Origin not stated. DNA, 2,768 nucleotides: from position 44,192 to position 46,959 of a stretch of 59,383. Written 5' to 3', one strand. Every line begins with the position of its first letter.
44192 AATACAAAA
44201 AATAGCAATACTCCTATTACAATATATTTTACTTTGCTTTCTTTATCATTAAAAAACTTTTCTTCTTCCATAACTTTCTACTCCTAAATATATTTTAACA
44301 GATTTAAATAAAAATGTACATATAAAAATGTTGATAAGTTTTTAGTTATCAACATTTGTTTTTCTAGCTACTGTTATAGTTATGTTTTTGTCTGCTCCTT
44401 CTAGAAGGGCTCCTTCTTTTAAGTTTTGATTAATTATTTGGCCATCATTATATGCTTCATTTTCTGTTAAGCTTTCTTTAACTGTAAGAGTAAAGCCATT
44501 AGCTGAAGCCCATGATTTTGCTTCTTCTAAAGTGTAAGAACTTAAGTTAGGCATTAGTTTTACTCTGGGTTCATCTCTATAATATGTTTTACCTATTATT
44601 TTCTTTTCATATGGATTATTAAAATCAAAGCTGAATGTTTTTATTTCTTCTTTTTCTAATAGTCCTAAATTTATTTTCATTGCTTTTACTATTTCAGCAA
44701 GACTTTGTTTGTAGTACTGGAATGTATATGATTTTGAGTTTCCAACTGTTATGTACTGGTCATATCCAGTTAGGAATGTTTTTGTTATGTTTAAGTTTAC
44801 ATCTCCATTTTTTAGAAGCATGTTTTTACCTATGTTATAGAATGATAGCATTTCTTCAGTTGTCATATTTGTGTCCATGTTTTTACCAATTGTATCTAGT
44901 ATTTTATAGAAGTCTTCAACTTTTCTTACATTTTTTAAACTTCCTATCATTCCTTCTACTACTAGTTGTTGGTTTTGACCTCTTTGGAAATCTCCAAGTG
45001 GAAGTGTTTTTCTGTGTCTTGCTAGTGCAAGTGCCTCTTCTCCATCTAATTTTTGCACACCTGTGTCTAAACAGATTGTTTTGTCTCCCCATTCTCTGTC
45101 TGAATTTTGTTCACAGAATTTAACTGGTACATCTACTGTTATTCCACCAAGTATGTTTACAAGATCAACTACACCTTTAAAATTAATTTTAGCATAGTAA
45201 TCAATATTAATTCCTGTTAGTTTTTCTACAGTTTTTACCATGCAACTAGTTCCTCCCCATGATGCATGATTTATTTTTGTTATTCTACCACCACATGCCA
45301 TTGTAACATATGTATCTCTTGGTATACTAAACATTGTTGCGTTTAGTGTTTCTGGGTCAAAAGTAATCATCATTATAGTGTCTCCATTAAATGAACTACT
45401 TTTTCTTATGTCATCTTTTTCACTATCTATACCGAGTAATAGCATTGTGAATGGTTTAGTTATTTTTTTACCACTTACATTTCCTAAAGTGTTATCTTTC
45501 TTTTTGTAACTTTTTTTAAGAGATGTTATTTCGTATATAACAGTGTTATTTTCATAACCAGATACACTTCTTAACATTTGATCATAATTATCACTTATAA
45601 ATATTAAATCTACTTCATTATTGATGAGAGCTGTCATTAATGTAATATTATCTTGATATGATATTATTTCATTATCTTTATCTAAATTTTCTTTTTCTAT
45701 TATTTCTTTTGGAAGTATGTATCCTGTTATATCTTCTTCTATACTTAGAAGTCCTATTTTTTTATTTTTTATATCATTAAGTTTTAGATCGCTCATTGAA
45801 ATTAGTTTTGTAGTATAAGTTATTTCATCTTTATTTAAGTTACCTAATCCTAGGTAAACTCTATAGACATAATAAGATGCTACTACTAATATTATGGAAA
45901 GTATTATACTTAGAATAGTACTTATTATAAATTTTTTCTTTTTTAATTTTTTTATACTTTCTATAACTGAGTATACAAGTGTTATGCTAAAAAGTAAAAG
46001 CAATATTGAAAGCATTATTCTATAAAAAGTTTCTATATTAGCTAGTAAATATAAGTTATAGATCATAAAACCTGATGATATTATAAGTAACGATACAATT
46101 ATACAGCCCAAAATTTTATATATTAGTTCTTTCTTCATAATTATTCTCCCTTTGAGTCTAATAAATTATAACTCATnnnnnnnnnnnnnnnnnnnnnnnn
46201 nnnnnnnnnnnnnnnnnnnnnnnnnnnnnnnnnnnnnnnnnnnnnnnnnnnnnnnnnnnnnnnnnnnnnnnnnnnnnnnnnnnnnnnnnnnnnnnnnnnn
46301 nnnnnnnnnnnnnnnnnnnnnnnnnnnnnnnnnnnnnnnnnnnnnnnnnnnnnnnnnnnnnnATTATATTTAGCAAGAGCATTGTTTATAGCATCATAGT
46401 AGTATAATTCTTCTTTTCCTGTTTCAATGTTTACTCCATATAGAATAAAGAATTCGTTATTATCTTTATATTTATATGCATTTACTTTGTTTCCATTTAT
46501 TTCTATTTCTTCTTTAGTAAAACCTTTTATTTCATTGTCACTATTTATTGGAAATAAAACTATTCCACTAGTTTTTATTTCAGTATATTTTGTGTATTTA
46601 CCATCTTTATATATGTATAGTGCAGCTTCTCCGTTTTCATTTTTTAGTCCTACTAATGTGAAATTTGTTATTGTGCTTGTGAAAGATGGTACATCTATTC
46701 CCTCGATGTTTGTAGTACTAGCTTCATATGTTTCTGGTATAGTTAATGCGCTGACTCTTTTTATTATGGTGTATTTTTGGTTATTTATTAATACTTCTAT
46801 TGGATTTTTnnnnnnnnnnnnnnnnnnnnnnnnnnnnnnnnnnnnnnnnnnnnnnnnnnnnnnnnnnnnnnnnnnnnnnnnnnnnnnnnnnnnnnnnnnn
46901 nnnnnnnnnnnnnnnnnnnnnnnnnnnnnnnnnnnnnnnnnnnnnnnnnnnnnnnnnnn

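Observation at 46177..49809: Non-cellulosomal cohesin-dockerin pair that could tether a GH73 autolysin to a membrane anchor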

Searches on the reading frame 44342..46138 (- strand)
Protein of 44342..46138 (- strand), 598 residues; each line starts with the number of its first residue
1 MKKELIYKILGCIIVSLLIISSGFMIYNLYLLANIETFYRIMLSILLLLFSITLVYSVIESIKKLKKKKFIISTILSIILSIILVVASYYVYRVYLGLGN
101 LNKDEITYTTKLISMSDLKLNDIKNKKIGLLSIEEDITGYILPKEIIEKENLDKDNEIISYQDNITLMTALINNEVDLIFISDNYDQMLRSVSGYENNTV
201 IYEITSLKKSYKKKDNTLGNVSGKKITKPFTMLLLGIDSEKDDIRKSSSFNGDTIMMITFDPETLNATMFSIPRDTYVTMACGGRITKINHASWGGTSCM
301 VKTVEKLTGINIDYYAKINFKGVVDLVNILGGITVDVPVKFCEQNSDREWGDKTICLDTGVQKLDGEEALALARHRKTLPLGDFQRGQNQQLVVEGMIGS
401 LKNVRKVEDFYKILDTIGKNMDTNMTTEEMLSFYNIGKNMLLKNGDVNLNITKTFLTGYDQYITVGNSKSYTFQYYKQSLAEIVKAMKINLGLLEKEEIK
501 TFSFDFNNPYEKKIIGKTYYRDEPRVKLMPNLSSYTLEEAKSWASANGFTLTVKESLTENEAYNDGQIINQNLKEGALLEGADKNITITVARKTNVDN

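Call 3: search_protein_families(library=pfam, proteins=[window:44342-46138:-], max_evalue=1)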
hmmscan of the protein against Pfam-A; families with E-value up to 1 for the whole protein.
window:44342-46138:- (598 aa): 6 families
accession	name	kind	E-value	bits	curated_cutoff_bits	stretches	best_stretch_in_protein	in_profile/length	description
PF03816.19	LytR_cpsA_psr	-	1.5e-42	145.7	24.6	1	252-402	2-149/150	LytR_cpsA_psr family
PF03793.24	PASTA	-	1.4e-07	31.8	23.2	1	529-591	3-63/64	PASTA domain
PF09084.16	NMT1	-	0.079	13.3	20.5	1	119-196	87-162/216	NMT1/THI5 like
PF20136.4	DUF6526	-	0.41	11.1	23.7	1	34-95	8-67/145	Family of unknown function (DUF6526)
PF20122.4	DUF6512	-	0.76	10.2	26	1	46-104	58-117/181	Family of unknown function (DUF6512)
PF06699.16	PIG-F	-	0.84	10.2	24.2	0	35-97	18-85/183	GPI biosynthesis protein family Pig-F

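Call 4: search_protein_families(library=ncbifam, proteins=[window:44342-46138:-], max_evalue=1)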
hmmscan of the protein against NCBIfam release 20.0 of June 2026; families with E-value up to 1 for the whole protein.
window:44342-46138:- (598 aa): 7 families
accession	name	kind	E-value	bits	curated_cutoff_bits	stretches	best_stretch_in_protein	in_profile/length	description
NF006897.1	PRK09379.1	equivalog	8.9e-43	146.6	441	1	205-451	35-268/298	polyisoprenyl-teichoic acid--peptidoglycan teichoic acid transferase TagU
NF047591.1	ligase_LytR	equivalog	8.3e-42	143.7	450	1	192-510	20-334/336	glycopolymer--peptidoglycan transferase LytR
TIGR00350.1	lytR_cpsA_psr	domain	2.4e-38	131.8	62.3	1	252-402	3-151/152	LCP family glycopolymer transferase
NF051849.1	LCP_trans_Cps2A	equivalog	6.1e-37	127.9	650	1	7-487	9-471/477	LCP family glycopolymer transferase CpsA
NF033483.0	PknB_PASTA_kin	equivalog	0.00036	19.7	450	1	527-590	501-562/563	Stk1 family PASTA domain-containing Ser/Thr kinase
NF007353.0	PRK09848.1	equivalog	0.46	9.2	528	1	12-93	239-320/457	glucuronide transporter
TIGR03025.1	EPS_sugtrans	subfamily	0.75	8.9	295.55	0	11-95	34-118/445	exopolysaccharide biosynthesis polyprenyl glycosylphosphotransferase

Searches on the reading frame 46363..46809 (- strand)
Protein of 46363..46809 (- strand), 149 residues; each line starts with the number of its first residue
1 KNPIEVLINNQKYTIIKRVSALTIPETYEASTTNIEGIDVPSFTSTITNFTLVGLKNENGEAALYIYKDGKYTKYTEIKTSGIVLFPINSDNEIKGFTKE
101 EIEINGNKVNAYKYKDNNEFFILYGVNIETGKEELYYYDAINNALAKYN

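Call 56: search_solved_structures(query=A3, max_evalue=10)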
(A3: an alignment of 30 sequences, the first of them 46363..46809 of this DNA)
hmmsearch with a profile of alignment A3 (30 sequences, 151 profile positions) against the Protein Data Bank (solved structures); distinct sequences matched with E-value up to 10: 2.
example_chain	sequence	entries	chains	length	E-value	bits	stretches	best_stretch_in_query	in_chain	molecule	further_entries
3pet_A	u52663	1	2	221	0.46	13.6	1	57-129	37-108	Putative adhesin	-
8b9z_P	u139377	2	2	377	1.6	11.8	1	59-139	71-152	NADH dehydrogenase (Ubiquinone) 39 kDa subunit, isoform A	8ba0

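Call 62: predict_structure(alignment_id=A3)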
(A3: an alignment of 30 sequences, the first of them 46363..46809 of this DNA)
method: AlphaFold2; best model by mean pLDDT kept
length: 149 residues; sequences in the alignment: 30
mean_pLDDT: 93.6   pTM: 0.85
mean pLDDT of the five models: 93.6, 93.3, 92.8, 92.6, 91.3
residues with pLDDT >= 90: 132; 70-90: 16; 50-70: 1; < 50: 0
segments of 3 or more residues with pLDDT < 50: none
pLDDT, mean of each block of 10 residues (from residue 1): 86 94 95 93 98 96 96 95 92 90 94 92 96 95 92
secondary structure, 60 per line:
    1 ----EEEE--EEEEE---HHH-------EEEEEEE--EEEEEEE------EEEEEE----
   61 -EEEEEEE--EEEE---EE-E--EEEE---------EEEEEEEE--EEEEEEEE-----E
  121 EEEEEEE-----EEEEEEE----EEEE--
elements in order: E5-8 E11-15 E29-35 E38-44 E51-56 E62-68 E71-74 E84-87 E97-104 E107-114 E120-127 E133-139 E144-147

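Call 64: fold_search(model_id=the predicted structure, library=pdb)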
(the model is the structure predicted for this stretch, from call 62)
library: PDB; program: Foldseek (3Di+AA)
matches with E <= 10: 407; with E <= 0.001: 0
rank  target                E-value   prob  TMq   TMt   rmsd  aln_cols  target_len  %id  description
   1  2p4b_C                2.2e-01  0.13  0.18  0.11  16.8       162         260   11  Crystal structure of E.coli RseB (released 2007-05-22)
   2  5y2z_H                2.3e-01  0.14  0.19  0.11  16.6       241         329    9  Crystal structure of human LGI1 EPTP-ADAM22 complex (released 2018-05-02)
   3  3nvn_A                3.6e-01  0.06  0.15  0.08  15.3       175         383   15  Molecular mechanism of guidance cue recognition (released 2010-09-15)
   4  2v43_A                5.7e-01  0.09  0.18  0.11  17.4       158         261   13  Crystal structure of RseB: a sensor for periplasmic stress response in E. coli (released 2007-08-28)
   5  6kwj                  5.7e-01  0.08  0.18  0.13  16.1       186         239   11  A Crystal Structure of OspA mutant (released 2020-09-09)
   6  6e57_B                5.7e-01  0.07  0.17  0.09  13.8       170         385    8  Bacteroides ovatus mixed-linkage glucan utilization locus (MLGUL) SGBP-B in complex with mixed-linkage heptasaccharide (released 2019-05-29)
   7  3hol                  5.7e-01  0.07  0.15  0.06  17.2       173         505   15  The Structure of Intact Ap-TbpB (N and C lobes) (released 2009-10-06)
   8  2p4b_A                6.0e-01  0.08  0.18  0.11  16.8       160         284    9  Crystal structure of E.coli RseB (released 2007-05-22)
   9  5y31_B                6.3e-01  0.08  0.19  0.09  17.1       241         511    9  Crystal structure of human LGI1-ADAM22 complex (released 2018-05-02)
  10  2p4b_B                7.0e-01  0.08  0.18  0.12  17.4       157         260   12  Crystal structure of E.coli RseB (released 2007-05-22)
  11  2z4h_A                7.0e-01  0.05  0.16  0.14  21.6       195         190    8  Crystal structure of the Cpx pathway activator NlpE from Escherichia coli (released 2007-09-04)
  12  9kzc_B                7.8e-01  0.08  0.18  0.11  14.5       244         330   11  Cryo-EM structure of the LGI1 LRR-LGI1 EPTP-ADAM22 ECD complex (released 2025-06-25)
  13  6kk9_B                8.2e-01  0.08  0.18  0.15  15.4       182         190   12  A Crystal structure of OspA mutant (released 2020-07-29)
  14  5y2z_B                8.2e-01  0.08  0.19  0.11  17.1       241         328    9  Crystal structure of human LGI1 EPTP-ADAM22 complex (released 2018-05-02)
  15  5t88_A                8.2e-01  0.07  0.18  0.07  15.5       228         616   11  Prolyl oligopeptidase from Pyrococcus furiosus (released 2017-09-06)
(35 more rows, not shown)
